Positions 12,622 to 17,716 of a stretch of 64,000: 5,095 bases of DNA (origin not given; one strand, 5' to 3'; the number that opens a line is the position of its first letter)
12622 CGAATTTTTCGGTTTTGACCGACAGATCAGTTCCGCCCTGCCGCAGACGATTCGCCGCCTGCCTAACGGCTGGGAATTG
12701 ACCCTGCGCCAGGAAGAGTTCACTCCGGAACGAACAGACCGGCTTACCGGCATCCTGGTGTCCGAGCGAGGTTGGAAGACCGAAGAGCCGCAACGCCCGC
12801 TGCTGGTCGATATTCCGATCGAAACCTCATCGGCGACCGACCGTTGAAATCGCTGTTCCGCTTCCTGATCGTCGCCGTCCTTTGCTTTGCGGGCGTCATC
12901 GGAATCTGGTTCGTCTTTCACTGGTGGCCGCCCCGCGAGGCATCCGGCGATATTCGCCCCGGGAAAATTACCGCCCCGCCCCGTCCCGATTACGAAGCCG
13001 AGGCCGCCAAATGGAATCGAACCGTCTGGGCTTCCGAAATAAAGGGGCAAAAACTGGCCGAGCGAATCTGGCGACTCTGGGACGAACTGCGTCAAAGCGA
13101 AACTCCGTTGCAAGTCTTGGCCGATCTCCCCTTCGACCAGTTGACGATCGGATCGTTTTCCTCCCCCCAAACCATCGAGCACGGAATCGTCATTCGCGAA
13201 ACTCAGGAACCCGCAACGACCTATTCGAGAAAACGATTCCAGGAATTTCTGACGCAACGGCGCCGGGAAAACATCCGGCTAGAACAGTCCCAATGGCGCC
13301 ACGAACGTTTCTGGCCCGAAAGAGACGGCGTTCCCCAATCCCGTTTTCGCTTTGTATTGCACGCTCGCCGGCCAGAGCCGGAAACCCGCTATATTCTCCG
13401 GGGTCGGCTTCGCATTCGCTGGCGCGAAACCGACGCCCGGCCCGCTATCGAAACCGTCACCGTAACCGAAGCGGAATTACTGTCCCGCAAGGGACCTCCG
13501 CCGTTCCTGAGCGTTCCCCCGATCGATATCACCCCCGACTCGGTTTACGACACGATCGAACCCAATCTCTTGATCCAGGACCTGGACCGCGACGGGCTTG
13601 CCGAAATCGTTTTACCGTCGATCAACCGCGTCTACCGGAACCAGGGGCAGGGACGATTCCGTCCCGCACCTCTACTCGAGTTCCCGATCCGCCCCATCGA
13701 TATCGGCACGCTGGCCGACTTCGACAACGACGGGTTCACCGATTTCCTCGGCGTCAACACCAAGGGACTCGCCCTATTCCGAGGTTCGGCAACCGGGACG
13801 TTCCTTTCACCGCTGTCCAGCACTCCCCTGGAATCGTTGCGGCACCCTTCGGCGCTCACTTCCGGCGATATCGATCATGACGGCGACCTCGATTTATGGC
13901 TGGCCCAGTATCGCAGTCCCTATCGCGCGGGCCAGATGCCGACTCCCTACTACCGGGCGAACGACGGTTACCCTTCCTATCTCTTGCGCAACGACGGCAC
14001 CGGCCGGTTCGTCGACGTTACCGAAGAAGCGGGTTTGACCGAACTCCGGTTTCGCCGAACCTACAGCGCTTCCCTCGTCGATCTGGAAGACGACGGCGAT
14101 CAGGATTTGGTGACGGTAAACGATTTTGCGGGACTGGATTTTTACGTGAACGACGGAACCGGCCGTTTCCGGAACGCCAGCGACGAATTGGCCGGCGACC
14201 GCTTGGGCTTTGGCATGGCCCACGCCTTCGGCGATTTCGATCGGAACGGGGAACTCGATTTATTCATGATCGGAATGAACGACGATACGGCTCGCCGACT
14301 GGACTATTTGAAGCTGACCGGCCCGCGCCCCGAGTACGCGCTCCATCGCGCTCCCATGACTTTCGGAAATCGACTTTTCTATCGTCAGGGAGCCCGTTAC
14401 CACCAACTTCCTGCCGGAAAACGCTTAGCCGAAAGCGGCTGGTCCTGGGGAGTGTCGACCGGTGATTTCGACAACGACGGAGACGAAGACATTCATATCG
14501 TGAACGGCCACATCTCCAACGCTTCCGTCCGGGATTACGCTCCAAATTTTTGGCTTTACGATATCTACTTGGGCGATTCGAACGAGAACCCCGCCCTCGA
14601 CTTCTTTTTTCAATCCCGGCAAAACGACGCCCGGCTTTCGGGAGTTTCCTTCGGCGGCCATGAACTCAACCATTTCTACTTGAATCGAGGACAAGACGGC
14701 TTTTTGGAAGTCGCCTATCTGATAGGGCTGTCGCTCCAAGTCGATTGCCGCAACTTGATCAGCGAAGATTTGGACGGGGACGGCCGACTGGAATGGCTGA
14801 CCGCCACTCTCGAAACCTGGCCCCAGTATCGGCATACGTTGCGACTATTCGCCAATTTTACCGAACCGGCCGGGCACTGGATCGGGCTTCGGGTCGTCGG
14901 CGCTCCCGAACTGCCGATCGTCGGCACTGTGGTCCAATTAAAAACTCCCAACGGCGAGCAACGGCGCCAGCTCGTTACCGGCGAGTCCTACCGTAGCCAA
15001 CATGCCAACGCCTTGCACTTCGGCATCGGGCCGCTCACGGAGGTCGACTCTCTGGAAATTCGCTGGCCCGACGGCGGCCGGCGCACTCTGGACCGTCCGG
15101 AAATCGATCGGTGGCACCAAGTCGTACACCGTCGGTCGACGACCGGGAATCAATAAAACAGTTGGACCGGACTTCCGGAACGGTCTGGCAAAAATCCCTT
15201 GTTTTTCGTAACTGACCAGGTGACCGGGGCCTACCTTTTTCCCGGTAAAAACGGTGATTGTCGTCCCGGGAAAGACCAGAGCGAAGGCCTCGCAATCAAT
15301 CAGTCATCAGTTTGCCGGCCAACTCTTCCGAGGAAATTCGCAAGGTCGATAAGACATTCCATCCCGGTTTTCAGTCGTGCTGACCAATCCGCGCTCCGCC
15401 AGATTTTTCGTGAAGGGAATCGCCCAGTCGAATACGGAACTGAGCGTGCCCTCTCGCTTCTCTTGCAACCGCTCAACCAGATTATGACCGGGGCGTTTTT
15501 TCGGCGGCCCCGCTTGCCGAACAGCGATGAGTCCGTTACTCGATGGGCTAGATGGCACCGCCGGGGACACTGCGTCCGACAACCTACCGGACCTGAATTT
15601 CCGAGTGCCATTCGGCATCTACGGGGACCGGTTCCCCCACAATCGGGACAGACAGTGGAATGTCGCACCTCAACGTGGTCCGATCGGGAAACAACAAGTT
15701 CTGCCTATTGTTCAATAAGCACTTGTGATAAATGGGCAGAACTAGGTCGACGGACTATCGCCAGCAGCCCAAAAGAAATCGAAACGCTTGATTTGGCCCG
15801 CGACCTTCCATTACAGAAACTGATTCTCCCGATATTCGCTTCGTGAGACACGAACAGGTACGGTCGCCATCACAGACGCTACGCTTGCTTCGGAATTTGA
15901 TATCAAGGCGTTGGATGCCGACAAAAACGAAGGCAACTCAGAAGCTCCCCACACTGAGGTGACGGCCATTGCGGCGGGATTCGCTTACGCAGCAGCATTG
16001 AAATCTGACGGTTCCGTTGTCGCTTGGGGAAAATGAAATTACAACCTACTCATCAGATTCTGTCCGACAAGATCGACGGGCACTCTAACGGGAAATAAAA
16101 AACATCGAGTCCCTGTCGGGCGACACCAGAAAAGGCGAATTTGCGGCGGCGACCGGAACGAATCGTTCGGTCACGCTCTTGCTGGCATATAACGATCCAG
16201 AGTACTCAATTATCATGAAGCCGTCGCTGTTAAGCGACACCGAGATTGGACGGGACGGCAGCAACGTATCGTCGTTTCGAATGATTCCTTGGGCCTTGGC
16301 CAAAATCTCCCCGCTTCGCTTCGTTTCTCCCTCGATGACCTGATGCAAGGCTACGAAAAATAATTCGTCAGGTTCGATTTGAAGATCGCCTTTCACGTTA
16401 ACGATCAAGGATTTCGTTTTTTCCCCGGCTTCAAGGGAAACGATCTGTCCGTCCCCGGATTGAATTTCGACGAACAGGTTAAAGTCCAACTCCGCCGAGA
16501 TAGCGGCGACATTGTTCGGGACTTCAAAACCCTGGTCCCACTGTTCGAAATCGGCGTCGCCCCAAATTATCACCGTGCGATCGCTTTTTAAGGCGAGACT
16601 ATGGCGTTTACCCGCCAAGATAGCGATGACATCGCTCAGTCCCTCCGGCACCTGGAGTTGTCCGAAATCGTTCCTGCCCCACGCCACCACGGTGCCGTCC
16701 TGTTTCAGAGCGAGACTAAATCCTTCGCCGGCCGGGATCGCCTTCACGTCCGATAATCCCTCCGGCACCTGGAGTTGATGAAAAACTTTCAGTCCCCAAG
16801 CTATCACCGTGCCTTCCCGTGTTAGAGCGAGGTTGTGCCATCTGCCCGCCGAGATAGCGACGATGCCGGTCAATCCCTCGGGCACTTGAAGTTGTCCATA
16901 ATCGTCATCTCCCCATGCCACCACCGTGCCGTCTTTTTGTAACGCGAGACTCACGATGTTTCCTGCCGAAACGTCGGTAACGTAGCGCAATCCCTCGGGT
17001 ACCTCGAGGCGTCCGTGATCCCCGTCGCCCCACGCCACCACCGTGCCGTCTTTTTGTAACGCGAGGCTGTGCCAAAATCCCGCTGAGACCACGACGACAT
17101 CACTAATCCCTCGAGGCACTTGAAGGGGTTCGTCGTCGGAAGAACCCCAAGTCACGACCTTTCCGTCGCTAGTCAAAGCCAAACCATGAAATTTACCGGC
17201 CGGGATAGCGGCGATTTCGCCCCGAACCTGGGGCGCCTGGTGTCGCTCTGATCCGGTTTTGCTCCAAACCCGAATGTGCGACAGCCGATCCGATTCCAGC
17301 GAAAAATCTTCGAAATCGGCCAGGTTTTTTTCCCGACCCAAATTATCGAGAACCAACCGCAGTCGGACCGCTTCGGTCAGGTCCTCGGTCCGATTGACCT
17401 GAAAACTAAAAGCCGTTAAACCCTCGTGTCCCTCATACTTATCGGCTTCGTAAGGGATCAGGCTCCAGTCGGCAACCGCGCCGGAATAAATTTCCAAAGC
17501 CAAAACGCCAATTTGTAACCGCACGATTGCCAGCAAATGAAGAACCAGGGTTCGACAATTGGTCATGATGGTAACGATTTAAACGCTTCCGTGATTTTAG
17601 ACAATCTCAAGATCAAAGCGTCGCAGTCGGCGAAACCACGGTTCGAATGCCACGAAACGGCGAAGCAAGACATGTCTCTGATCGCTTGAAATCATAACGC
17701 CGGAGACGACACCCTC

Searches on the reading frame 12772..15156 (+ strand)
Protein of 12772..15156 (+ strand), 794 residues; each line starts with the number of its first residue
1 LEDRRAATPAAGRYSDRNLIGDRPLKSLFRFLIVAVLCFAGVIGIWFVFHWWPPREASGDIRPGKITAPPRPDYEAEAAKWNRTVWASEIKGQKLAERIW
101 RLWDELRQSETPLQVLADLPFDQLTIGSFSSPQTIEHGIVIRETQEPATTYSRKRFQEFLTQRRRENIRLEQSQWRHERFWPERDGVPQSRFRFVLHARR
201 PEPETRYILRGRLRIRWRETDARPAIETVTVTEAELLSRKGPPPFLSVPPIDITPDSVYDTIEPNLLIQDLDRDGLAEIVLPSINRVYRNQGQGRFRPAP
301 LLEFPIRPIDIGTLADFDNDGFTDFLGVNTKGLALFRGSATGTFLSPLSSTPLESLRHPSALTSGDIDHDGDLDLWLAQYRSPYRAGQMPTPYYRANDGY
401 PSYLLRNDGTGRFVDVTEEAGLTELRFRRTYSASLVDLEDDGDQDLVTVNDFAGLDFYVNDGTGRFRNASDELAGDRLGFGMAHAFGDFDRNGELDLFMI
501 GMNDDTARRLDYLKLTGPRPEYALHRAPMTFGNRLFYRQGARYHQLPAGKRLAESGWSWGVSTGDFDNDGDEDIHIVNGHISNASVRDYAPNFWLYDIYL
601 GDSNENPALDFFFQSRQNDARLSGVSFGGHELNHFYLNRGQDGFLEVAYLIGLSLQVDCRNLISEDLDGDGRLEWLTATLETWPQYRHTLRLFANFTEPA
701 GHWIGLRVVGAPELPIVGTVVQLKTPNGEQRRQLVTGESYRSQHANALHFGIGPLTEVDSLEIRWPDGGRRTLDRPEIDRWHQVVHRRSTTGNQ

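Call 86: search_protein_families(library=pfam, proteins=[window:12772-15156:+], max_evalue=0.00001)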
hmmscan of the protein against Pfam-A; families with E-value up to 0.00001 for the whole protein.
window:12772-15156:+ (794 aa): 3 families
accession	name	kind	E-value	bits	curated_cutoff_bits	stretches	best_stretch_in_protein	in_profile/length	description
PF13517.12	FG-GAP_3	-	1.8e-35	121.8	26.9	2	316-375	1-59/61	FG-GAP-like repeat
PF07593.17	UnbV_ASPIC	-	3.8e-17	62.4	23.4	1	717-780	2-65/68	ASPIC and UnbV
PF01839.29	FG-GAP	-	2.4e-08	34.1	22.1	0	359-375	2-18/37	FG-GAP repeat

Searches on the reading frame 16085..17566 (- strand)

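Call 86: search_protein_families(library=pfam, proteins=[window:16085-17566:-], max_evalue=0.00001)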
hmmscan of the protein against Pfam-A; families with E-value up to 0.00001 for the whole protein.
window:16085-17566:- (493 aa): 3 families
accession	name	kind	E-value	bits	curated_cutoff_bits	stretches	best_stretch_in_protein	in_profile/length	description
PF25390.1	WD40_RLD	-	2.2e-49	169.2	150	1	116-346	31-333/363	RCC1-like domain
PF13540.12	RCC1_2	-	1.6e-48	161.8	22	4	274-303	1-30/30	Regulator of chromosome condensation (RCC1) repeat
PF00415.24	RCC1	-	3.8e-10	40.6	21.7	0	290-304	1-15/50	Regulator of chromosome condensation (RCC1) repeat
